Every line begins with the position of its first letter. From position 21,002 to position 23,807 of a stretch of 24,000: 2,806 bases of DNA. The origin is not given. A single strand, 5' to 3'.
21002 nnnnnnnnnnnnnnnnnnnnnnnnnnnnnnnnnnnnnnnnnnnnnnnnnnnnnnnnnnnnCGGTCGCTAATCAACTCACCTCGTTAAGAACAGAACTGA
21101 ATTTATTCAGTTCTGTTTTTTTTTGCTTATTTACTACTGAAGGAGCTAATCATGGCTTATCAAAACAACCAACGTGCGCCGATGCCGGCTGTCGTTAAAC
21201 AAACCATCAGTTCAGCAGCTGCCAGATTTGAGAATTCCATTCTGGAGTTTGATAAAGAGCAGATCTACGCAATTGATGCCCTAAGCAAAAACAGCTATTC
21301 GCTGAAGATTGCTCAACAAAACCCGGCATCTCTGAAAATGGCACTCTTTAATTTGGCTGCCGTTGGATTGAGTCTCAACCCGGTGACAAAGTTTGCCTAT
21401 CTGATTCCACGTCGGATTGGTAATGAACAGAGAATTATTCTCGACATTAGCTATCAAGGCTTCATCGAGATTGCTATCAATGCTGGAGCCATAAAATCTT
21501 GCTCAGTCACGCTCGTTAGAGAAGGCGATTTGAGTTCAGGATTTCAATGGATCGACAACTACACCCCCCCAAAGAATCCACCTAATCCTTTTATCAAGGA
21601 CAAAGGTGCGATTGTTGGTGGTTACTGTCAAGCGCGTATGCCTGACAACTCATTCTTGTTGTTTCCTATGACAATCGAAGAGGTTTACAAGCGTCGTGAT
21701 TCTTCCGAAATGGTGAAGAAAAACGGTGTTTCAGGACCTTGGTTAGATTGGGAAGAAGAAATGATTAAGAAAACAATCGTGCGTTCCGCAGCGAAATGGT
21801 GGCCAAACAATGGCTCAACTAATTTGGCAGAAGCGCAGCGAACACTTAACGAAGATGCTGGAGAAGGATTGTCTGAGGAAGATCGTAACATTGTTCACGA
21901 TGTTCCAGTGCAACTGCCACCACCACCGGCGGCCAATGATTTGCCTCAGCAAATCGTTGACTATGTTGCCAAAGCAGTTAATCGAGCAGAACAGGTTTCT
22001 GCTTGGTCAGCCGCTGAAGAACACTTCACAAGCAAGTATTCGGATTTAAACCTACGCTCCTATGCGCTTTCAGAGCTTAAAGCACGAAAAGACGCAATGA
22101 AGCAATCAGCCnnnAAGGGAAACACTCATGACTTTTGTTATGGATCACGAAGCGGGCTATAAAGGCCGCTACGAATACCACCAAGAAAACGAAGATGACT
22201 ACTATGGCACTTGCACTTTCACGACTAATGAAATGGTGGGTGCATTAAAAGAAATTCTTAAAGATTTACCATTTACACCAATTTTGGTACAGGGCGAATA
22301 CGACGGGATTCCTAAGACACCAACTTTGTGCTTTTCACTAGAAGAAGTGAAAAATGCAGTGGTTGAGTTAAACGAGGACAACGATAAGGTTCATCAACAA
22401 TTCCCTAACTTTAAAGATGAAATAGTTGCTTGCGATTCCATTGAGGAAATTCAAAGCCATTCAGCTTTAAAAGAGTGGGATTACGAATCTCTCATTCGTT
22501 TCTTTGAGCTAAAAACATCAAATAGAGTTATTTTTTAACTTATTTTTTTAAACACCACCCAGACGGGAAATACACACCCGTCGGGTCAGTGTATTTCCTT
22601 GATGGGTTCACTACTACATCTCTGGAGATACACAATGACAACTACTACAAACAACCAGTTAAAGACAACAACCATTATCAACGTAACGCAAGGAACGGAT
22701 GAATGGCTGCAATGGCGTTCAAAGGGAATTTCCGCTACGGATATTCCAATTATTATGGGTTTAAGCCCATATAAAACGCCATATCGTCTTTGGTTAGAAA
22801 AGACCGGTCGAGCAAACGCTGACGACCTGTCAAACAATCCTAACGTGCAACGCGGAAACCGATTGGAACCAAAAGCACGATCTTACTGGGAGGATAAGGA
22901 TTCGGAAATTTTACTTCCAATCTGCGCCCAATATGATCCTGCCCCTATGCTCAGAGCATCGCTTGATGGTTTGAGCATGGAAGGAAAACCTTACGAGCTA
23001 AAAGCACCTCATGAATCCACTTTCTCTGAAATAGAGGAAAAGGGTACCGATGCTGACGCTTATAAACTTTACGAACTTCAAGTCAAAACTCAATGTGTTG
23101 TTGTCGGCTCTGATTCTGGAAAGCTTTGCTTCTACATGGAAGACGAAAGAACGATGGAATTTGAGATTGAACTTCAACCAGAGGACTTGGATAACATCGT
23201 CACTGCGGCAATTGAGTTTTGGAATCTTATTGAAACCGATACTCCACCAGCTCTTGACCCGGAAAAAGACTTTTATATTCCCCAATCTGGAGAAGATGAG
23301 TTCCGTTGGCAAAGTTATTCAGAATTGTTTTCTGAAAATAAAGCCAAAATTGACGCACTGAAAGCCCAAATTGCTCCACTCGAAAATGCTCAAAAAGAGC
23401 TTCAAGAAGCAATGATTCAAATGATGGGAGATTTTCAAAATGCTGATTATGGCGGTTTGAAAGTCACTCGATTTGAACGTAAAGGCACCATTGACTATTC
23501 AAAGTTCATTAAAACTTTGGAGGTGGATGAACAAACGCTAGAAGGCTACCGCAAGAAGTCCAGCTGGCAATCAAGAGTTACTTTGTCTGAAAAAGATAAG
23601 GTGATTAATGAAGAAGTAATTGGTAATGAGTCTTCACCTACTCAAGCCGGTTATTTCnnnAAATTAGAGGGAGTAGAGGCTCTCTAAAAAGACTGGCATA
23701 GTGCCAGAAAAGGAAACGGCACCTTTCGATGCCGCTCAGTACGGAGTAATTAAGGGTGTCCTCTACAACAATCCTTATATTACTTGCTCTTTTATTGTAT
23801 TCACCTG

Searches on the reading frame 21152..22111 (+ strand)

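Call 34: search_protein_families(library=pfam, proteins=[window:21152-22111:+], max_evalue=0.001)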
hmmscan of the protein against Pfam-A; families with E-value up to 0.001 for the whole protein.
window:21152-22111:+ (320 aa): 1 family
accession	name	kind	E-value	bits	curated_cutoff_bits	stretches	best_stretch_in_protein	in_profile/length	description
PF03837.19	RecT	-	1.4e-25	90.4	24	1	41-228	8-187/198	RecT family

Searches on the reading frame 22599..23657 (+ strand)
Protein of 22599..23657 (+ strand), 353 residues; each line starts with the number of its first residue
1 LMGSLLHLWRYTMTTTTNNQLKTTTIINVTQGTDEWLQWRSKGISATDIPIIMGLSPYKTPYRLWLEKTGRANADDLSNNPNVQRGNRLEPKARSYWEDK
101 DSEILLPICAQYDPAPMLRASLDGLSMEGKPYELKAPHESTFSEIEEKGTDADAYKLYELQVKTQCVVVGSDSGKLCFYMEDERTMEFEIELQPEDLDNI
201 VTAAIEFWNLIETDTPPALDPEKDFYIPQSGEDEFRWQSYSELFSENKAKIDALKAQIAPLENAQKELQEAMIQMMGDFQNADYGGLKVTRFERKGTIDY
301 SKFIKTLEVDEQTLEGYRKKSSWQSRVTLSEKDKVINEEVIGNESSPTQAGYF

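Call 34: search_protein_families(library=pfam, proteins=[window:22599-23657:+], max_evalue=0.001)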
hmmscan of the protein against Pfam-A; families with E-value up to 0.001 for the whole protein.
window:22599-23657:+ (353 aa): 1 family
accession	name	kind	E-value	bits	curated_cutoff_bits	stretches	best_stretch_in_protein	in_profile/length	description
PF09588.16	YqaJ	-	2.2e-22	80.4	22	1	35-170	1-148/150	YqaJ-like viral recombinase domain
